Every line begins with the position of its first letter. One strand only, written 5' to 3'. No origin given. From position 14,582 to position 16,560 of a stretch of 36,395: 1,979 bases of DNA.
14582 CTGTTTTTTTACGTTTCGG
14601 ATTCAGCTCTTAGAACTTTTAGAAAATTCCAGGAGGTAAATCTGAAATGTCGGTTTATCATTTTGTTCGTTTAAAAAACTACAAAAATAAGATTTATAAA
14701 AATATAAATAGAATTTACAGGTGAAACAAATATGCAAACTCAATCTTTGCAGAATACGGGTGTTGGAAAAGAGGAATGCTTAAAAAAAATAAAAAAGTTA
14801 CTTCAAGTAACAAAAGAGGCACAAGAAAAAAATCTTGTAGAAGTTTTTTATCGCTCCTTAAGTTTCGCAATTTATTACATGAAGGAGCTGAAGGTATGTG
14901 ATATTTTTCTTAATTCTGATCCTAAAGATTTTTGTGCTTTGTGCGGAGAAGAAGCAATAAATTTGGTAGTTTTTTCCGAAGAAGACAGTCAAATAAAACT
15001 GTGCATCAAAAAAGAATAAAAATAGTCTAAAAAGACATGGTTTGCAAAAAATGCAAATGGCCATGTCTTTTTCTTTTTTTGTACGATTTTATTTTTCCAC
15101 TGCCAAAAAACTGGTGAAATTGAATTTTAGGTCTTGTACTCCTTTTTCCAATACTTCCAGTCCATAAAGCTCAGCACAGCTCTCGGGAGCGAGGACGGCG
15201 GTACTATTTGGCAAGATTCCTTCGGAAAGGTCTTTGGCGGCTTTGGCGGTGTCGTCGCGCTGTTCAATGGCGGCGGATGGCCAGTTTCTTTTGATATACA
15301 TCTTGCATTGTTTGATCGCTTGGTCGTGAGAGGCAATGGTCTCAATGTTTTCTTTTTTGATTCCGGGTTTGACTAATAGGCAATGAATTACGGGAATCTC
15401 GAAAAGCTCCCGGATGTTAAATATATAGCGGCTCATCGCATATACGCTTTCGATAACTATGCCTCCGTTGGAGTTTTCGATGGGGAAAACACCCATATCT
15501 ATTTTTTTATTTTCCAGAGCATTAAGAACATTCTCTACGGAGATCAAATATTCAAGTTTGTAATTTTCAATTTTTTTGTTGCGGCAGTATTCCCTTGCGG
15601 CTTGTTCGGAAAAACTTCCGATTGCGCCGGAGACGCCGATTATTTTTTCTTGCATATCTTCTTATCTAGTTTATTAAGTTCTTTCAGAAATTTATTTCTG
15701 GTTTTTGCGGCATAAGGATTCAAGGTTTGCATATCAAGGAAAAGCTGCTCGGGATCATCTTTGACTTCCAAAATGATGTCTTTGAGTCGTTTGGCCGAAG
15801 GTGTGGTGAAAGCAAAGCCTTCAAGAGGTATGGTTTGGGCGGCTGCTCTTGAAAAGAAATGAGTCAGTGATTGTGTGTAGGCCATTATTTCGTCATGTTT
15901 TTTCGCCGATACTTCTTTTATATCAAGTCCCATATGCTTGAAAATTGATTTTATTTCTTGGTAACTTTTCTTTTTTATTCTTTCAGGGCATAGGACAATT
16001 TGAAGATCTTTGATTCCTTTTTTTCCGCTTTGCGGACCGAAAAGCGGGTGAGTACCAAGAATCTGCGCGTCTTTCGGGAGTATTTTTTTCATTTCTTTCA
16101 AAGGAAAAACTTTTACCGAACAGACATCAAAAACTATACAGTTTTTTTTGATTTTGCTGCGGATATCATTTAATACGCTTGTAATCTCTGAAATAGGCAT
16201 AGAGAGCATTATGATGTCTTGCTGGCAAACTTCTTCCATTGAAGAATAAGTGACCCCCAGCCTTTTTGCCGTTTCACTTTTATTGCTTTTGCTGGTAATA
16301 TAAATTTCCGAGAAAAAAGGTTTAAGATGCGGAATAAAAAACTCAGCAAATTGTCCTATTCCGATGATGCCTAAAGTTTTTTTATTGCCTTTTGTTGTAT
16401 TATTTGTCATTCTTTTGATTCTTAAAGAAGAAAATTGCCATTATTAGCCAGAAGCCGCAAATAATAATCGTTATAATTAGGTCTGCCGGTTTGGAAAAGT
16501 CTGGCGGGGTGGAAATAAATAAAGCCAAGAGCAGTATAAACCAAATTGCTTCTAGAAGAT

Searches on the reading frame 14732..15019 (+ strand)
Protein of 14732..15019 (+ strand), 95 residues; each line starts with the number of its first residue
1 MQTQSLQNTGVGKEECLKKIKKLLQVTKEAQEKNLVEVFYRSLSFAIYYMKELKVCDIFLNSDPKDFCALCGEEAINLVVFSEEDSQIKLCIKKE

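Call 3: search_protein_families(library=pfam, proteins=[window:14732-15019:+], max_evalue=0.01)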
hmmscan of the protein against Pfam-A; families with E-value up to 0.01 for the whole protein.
window:14732-15019:+ (95 aa): 0 families

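Call 70: find_homologous_proteins(query=A4, max_evalue=0.01)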
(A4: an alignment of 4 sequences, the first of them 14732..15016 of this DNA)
Query A4 (4 sequences) (95 aa, profile of the alignment): 3 proteins with E <= 0.01 among 202 candidates.
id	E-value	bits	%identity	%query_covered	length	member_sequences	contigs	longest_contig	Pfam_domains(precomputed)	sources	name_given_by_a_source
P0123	1.9e-45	171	100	100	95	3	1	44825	-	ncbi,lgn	-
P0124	2.8e-44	167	56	97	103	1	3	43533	-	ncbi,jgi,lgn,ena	ncbi:MAG: hypothetical protein WC178_00815 [Candidatus Paceibacterota bacterium]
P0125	7.9e-36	140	33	83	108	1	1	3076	-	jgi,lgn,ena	-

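Call 72: list_cluster_members(proteins=[P0123, P0124])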
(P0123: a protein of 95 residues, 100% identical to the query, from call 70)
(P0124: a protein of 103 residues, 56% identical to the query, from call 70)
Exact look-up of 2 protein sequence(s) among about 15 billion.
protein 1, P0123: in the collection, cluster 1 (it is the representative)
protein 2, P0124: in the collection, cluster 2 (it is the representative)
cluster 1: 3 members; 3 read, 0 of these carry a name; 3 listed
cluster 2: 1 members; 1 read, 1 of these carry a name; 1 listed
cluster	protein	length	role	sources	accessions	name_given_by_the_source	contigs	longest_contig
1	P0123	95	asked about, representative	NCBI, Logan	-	-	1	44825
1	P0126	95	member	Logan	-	-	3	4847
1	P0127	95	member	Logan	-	-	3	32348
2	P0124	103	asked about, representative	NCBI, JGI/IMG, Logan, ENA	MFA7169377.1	MAG: hypothetical protein WC178_00815 [Candidatus Paceibacterota bacterium]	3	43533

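Call 75: find_encoding_contigs(protein=P0123, flank=10000, max_places=3)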
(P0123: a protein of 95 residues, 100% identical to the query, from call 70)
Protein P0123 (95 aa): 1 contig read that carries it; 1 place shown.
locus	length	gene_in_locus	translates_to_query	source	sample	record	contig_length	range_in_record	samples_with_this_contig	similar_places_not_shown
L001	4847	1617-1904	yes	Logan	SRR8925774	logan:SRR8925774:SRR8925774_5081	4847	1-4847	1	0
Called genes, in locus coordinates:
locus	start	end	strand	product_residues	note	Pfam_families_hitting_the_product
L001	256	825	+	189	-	-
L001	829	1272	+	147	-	-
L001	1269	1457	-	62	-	-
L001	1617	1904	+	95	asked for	-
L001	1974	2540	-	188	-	PF00800:PDT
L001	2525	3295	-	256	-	PF02826:2-Hacid_dh_C, PF03807:F420_oxidored (weak), PF02153:PDH_N, PF20463:PDH_C (weak)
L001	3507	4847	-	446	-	?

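Call 80: predict_structure(alignment_id=A5)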
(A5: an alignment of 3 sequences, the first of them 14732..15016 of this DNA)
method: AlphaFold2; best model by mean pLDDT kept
length: 95 residues; sequences in the alignment: 3
mean_pLDDT: 85.2   pTM: 0.74
mean pLDDT of the five models: 85.2, 84.4, 84.1, 83.7, 82.7
residues with pLDDT >= 90: 57; 70-90: 26; 50-70: 4; < 50: 8
segments of 3 or more residues with pLDDT < 50: 1-8
pLDDT, mean of each block of 10 residues (from residue 1): 43 85 95 95 94 91 89 90 87 82
secondary structure, 60 per line:
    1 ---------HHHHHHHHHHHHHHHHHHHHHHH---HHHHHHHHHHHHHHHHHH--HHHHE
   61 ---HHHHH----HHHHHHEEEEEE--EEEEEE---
elements in order: H10-32 H36-53 H56-59 H64-68 H73-78 E79-84 E87-92

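Call 86: fold_search(model_id=the predicted structure, library=pdb)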
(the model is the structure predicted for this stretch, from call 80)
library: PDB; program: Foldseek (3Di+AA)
matches with E <= 10: 172; with E <= 0.001: 0
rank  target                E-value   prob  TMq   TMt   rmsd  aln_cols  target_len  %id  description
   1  6u6x_A                2.4e+00  0.04  0.16  0.05   9.1        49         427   18  Human SAMHD1 bound to deoxyribo(C*G*C*C*T)-oligonucleotide (released 2020-09-02)
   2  5ao1_B                2.7e+00  0.04  0.17  0.05   8.8        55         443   20  Crystal structure of human SAMHD1 (amino acid residues 115-583) bound to ddGTP (released 2015-10-14)
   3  3nym_B                3.1e+00  0.69  0.42  0.33   1.4        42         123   24  The crystal structure of functionally unknown protein from Neisseria meningitidis MC58 (released 2010-09-22)
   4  3nym_A                3.1e+00  0.66  0.42  0.32   1.4        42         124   24  The crystal structure of functionally unknown protein from Neisseria meningitidis MC58 (released 2010-09-22)
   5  8qxm_C                3.1e+00  0.03  0.17  0.05   9.5        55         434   20  Cryo-EM structure of tetrameric human SAMHD1 State III - Relaxed (released 2024-05-15)
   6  4pw1_B                3.3e+00  0.06  0.26  0.14  11.6        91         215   11  Crystal structure of a protein with unknown function (CLOLEP_02462) from Clostridium leptum DSM 753 at 2.10 A resoluti (released 2014-06-18)
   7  9ec2_C                3.3e+00  0.04  0.18  0.06   8.9        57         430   19  Crystal structure of SAMHD1 dimer bound to an inhibitor obtained from high-throughput chemical tethering to the guanin (released 2025-03-12)
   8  4zwg_D                3.5e+00  0.04  0.18  0.05   9.5        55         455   16  Crystal structure of the GTP-dATP-bound catalytic core of SAMHD1 phosphomimetic T592E mutant (released 2015-09-02)
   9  4rxs_B                3.5e+00  0.03  0.17  0.04   9.6        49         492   16  The structure of GTP-dTTP-bound SAMHD1 (released 2015-03-11)
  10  8i8b_I                3.7e+00  0.04  0.25  0.17  12.3        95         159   10  Outer shell and inner layer structures of Autographa californica multiple nucleopolyhedrovirus (AcMNPV) (released 2023-12-13)
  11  4fx5                  3.9e+00  0.25  0.46  0.11   9.7        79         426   13  von Willebrand factor type A from Catenulispora acidiphila (released 2012-07-18)
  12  8qxo_B                3.9e+00  0.03  0.17  0.05   9.8        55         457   20  Cryo-EM structure of tetrameric human SAMHD1 State V - Depleted relaxed (released 2024-05-15)
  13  4tnz_D                4.1e+00  0.03  0.17  0.05   9.4        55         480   20  Structure basis of cellular dNTP regulation, SAMHD1-GTP-dATP-dTTP complex (released 2014-10-01)
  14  2kko_MODEL_1_A        4.4e+00  0.03  0.22  0.20  11.2       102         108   12  Solution NMR structure of the homodimeric winged helix-turn-helix DNA-binding domain (fragment 1-100) Mb0332 f (released 2009-08-11)
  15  8qxl_A                4.4e+00  0.03  0.17  0.04   9.7        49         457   16  Cryo-EM structure of tetrameric human SAMHD1 State II - Hemi-relaxed (released 2024-05-15)
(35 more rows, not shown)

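Call 90: search_protein_families(library=pfam, proteins=[window:14732-15019:+], max_evalue=0.1)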
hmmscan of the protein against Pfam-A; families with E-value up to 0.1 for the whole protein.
window:14732-15019:+ (95 aa): 3 families
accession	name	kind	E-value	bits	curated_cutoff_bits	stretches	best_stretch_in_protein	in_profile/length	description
PF09180.16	ProRS-C_1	-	0.054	14.1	31.5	0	12-82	20-68/71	Prolyl-tRNA synthetase, C-terminal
PF08772.16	Zn_ribbon_NOB1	-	0.057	14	24.9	0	54-94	12-53/72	Nin one binding (NOB1) Zn-ribbon like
PF01239.28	PPTA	-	0.082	13.2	29.5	0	50-69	2-21/32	Protein prenyltransferase alpha subunit repeat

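Call 99: search_solved_structures(query=A4, max_evalue=1)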
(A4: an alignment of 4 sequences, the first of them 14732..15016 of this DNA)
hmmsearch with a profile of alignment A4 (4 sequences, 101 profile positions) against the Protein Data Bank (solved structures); distinct sequences matched with E-value up to 1: 14.
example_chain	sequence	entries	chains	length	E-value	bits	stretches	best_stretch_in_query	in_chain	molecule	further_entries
3tnp_B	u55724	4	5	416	0.0047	20.6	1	26-97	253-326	cAMP-dependent protein kinase type II-beta regulatory subunit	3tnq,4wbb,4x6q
8tlp_A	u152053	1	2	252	0.0069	20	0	12-48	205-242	D_3_633_8x, no peptide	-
8tm9_A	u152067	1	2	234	0.0078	19.8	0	12-48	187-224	D_3_633_8x peptide bound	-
1cx4_A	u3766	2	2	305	0.024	18.3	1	26-97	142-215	CAMP-DEPENDENT PROTEIN KINASE REGULATORY SUBUNIT TYPE II BETA | cAMP-dependent protein kinase type II-beta regulatory subunit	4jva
6wjf_C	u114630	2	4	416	0.04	17.6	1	26-97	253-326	cAMP-dependent protein kinase type II-beta regulatory subunit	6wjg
8hdu_A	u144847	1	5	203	0.045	17.4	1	9-62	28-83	De novo design cavitated protein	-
5cwh_A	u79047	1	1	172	0.082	16.6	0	12-41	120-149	Designed helical repeat protein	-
7rkc_A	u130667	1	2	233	0.11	16.2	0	12-36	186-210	D_3_633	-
6j5e_H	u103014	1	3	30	0.12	16.1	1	10-36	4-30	SC29EK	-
5z0w_F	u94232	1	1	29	0.13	15.9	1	11-36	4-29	peptide-C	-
2r5s_A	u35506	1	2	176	0.15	15.7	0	13-42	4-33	Uncharacterized protein VP0806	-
6u42_4Y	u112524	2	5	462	0.19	15.4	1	13-46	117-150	FAP210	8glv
5h78_A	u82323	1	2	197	0.21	15.3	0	12-41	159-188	cAMP-dependent protein kinase type II-alpha regulatory subunit,DHR14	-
2z2t_D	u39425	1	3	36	0.25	15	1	14-37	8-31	Fusion inhibitor peptide SC34EK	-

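Call 100: search_protein_families(library=ncbifam, proteins=[window:14732-15019:+], max_evalue=0.001)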
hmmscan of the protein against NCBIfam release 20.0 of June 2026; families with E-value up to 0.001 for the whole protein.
window:14732-15019:+ (95 aa): 0 families

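Call 101: search_protein_families(library=padloc, proteins=[window:14732-15019:+], max_evalue=0.01)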
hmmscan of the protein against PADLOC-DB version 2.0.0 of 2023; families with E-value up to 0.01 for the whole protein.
window:14732-15019:+ (95 aa): 0 families

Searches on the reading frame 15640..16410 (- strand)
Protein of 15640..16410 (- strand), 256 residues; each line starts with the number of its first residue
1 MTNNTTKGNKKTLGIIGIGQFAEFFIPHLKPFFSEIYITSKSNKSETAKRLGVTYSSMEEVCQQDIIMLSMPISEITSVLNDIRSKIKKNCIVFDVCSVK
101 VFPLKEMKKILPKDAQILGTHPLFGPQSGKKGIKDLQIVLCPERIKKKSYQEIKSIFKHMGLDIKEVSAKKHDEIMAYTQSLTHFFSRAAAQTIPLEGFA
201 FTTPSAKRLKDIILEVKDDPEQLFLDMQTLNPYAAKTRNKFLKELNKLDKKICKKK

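Call 3: search_protein_families(library=pfam, proteins=[window:15640-16410:-], max_evalue=0.01)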
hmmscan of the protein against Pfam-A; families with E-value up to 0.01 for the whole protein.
window:15640-16410:- (256 aa): 4 families
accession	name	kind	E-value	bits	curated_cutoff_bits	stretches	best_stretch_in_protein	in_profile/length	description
PF02153.23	PDH_N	-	1.6e-21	76.9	26.5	1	33-161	11-149/154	Prephenate dehydrogenase, nucleotide-binding domain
PF02826.25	2-Hacid_dh_C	-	9.6e-08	32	25.1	1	8-78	34-106/178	D-isomer specific 2-hydroxyacid dehydrogenase, NAD binding domain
PF03807.23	F420_oxidored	-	4.5e-07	30.8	21.6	1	13-96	2-91/94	NADP oxidoreductase coenzyme F420-dependent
PF20463.3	PDH_C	-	7.7e-07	29.8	22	1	169-254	2-90/102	Prephenate dehydrogenase, dimerization domain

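Call 100: search_protein_families(library=ncbifam, proteins=[window:15640-16410:-], max_evalue=0.001)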
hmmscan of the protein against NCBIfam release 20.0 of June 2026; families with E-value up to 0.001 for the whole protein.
window:15640-16410:- (256 aa): 23 families
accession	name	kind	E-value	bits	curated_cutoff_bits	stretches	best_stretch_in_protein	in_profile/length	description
NF006408.0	PRK08655.1-2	equivalog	1.3e-34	119.8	422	1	8-253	4-257/441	prephenate dehydrogenase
NF006409.0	PRK08655.1-3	equivalog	2.2e-34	119.4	310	1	17-251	8-247/290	prephenate dehydrogenase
NF006411.0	PRK08655.1-5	equivalog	1.7e-31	109.5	464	1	10-250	3-250/443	prephenate dehydrogenase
NF006410.0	PRK08655.1-4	equivalog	6e-25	88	498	1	14-252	8-257/446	prephenate dehydrogenase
NF006407.0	PRK08655.1-1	equivalog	1.1e-22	80.5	834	1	44-252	37-252/439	prephenate dehydrogenase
NF008400.0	PRK11199.1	equivalog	1.5e-22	80.1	273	1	60-190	139-263/374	bifunctional chorismate mutase/prephenate dehydrogenase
NF006307.0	PRK08507.1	equivalog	1.4e-19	70.4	295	1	14-194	4-193/275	prephenate dehydrogenase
NF011381.1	PRK14806.1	equivalog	1.7e-17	62.9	902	1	34-186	29-194/733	bifunctional prephenate dehydrogenase/3-phosphoshikimate 1-carboxyvinyltransferase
NF005694.0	PRK07502.1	equivalog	3.1e-17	62.8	409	1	12-186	8-196/310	prephenate/arogenate dehydrogenase family protein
NF005032.0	PRK06444.1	equivalog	1.1e-13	51.3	293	1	63-247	31-194/197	prephenate dehydrogenase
NF005650.0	PRK07417.1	equivalog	1.5e-13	50.7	290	1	13-194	4-193/281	prephenate/arogenate dehydrogenase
NF005107.0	PRK06545.1-5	equivalog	1.6e-13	50.4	414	1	36-187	31-194/367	prephenate dehydrogenase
NF006457.0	PRK08818.1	equivalog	2.4e-09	36.8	411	1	59-249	47-244/373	prephenate dehydrogenase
NF009714.1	PRK13243.1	equivalog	7e-09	35.5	455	1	10-111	150-254/332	glyoxylate reductase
NF005108.0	PRK06545.1-6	equivalog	1.8e-07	30.5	327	1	63-193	70-205/321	prephenate dehydrogenase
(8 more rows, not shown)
